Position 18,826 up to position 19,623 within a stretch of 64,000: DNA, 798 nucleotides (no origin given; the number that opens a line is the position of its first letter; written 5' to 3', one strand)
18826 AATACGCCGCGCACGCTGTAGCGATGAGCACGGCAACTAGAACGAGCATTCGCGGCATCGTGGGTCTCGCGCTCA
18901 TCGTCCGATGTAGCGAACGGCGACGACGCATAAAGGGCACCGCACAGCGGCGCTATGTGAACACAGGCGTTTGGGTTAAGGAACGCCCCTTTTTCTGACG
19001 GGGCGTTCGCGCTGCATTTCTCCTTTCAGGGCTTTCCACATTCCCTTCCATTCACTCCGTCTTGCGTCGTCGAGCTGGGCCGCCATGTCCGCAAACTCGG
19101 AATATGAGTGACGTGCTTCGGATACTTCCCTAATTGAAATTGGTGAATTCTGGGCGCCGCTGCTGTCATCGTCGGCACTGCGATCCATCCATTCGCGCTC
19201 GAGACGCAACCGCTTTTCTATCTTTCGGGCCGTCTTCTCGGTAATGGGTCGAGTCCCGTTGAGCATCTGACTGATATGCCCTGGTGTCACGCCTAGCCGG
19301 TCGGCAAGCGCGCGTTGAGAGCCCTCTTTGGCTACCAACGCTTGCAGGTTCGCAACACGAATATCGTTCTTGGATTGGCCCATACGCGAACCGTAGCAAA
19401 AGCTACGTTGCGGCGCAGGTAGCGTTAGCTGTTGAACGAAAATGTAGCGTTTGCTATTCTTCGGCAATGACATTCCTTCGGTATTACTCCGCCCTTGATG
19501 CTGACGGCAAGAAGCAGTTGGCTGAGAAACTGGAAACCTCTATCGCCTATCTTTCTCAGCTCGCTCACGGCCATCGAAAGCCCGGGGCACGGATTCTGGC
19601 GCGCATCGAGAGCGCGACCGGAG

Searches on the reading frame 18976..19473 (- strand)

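Call 99: search_protein_families(library=phrogs, proteins=[window:18976-19473:-], max_evalue=0.001)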
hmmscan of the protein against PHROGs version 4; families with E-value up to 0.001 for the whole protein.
window:18976-19473:- (165 aa): 17 families
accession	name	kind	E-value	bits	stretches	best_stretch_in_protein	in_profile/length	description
phrog_5736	-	transcription regulation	4.4e-11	44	1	35-109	3-78/133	transcriptional regulator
phrog_35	-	transcription regulation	1.2e-08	36.2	1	42-87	77-122/181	transcriptional repressor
phrog_12107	-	transcription regulation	6.3e-08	33.7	1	36-109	5-86/142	transcriptional repressor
phrog_4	-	transcription regulation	1.8e-07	31.5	1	39-109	137-204/400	transcriptional repressor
phrog_8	-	transcription regulation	6.3e-07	30.2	1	51-96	171-215/346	transcriptional regulator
phrog_296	-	integration and excision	3.5e-06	27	1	33-95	223-286/626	DNA transposition protein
phrog_638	-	transcription regulation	6.5e-06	27.1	1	51-93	18-60/145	transcriptional regulator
phrog_2328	-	transcription regulation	7.7e-06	26.7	1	50-109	28-90/128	transcriptional repressor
phrog_1468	-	transcription regulation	3e-05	24.5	1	44-96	14-65/67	transcriptional repressor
phrog_4779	-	transcription regulation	3.1e-05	25.4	1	43-98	7-65/98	transcriptional regulator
phrog_2439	-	transcription regulation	3.8e-05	23.7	1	45-94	15-64/367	transcriptional regulator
phrog_1373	-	transcription regulation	0.00019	22.5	1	52-85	78-111/166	transcriptional regulator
phrog_1124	-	transcription regulation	0.00027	21.6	1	38-87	5-57/177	transcriptional regulator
phrog_1381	-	moron, auxiliary metabolic gene and host takeover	0.00032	21.1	1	52-98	28-75/264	plasmid antitoxin with HTH domain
phrog_1590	-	unknown function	0.00045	20.7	1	43-87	130-175/281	-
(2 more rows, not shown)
